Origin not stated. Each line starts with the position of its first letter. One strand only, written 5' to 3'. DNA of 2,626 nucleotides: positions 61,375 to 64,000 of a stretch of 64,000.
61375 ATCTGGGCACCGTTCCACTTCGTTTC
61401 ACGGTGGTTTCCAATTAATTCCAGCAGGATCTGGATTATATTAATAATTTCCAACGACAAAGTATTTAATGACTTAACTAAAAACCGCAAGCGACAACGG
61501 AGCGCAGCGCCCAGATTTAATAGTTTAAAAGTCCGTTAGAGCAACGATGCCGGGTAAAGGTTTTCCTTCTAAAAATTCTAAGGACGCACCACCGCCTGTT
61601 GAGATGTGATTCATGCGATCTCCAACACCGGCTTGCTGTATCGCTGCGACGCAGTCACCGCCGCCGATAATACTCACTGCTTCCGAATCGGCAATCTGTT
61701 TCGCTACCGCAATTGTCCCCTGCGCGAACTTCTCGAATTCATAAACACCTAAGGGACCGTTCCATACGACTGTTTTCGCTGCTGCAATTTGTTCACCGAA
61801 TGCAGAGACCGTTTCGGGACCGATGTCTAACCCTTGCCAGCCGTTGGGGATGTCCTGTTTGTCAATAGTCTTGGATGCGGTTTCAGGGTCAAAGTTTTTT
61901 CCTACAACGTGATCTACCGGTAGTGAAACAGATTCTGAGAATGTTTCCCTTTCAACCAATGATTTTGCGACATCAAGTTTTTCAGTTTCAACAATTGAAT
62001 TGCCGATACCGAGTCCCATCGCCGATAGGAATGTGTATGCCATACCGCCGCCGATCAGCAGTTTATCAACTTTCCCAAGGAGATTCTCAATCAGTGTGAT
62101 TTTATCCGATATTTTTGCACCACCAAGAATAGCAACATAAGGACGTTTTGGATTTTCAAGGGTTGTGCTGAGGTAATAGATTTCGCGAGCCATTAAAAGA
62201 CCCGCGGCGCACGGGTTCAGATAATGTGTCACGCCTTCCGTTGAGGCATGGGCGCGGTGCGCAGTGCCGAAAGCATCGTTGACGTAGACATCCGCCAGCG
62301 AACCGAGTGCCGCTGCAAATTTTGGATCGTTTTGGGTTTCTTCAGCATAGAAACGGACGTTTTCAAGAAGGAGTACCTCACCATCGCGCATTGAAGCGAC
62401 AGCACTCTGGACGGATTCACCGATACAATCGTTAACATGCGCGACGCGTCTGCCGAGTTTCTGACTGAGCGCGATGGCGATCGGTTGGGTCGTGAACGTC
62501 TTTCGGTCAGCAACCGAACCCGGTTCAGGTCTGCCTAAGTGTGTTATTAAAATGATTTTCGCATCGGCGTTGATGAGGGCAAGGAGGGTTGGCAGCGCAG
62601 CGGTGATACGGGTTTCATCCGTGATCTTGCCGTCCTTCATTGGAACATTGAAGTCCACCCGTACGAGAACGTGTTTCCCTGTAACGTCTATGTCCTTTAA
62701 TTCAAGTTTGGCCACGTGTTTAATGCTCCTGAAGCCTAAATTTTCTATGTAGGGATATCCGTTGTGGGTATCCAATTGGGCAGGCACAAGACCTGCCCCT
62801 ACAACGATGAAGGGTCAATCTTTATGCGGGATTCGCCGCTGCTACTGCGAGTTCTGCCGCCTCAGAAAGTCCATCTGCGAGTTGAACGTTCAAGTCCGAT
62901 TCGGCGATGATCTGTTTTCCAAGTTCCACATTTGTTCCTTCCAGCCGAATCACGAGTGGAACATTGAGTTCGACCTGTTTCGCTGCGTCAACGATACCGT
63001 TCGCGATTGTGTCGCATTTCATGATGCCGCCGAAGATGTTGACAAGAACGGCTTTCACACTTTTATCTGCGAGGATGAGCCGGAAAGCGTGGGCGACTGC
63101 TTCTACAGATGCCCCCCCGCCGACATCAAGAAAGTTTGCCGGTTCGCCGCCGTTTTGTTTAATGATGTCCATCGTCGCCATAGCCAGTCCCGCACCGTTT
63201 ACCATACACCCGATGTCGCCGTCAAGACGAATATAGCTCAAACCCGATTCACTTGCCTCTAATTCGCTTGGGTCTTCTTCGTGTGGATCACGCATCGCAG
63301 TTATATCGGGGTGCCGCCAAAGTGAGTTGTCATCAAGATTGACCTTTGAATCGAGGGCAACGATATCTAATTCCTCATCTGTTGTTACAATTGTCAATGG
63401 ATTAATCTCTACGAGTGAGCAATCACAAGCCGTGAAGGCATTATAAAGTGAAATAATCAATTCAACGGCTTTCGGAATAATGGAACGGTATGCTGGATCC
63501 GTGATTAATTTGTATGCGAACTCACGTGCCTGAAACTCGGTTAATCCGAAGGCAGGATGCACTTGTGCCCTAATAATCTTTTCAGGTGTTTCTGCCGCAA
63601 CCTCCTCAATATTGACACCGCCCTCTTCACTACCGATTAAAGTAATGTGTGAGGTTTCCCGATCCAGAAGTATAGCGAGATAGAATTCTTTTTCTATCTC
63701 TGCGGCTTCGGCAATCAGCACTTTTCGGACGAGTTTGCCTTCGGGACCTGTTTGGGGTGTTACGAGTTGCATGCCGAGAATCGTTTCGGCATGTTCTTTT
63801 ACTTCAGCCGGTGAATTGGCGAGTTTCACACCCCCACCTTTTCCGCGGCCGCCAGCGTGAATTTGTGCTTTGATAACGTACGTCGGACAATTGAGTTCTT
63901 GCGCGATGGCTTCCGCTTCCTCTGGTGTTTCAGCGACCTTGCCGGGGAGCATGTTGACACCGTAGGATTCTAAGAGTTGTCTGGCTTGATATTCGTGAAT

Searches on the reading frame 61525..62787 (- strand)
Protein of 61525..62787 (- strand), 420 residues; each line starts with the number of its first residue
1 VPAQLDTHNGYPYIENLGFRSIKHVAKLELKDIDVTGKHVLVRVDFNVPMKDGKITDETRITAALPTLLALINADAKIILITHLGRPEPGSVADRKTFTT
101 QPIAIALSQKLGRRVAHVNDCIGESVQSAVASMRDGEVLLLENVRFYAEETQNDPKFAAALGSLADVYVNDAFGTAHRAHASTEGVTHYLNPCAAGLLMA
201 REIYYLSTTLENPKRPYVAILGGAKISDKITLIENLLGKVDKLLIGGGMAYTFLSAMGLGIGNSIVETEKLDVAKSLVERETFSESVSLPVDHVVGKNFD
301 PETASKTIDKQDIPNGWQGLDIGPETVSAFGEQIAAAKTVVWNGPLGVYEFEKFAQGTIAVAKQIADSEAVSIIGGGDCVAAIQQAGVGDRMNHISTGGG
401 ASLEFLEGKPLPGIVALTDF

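Call 38: search_protein_families(library=pfam, max_evalue=1e-8, proteins=[window:61525-62787:-])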
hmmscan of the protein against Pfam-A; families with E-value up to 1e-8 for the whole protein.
window:61525-62787:- (420 aa): 1 family
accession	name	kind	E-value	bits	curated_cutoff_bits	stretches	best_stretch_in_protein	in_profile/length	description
PF00162.24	PGK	-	3.3e-155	517.2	27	1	30-409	1-379/379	Phosphoglycerate kinase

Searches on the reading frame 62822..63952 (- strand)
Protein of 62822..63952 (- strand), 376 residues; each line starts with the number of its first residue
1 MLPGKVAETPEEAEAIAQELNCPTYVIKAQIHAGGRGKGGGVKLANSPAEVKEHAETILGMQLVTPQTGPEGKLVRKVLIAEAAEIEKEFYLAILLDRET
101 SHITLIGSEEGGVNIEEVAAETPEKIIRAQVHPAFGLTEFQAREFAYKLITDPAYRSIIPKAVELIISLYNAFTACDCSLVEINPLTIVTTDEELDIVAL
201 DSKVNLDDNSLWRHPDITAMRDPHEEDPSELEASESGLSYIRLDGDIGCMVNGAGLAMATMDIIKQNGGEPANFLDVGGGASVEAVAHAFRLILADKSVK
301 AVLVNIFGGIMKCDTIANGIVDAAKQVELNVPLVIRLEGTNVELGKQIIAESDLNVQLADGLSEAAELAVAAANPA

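Call 38: search_protein_families(library=pfam, max_evalue=1e-8, proteins=[window:62822-63952:-])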
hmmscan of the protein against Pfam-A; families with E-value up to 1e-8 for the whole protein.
window:62822-63952:- (376 aa): 3 families
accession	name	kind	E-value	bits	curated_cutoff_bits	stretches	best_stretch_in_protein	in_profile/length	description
PF08442.15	ATP-grasp_2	-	9.1e-67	225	29.5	1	3-187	20-201/202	ATP-grasp domain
PF00549.24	Ligase_CoA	-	1.1e-30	106.8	24.5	1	250-368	1-126/128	CoA-ligase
PF24948.1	Citrate_synth_N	-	3.3e-13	50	83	1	22-209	51-223/232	ATP-citrate synthase ATP-grasp domain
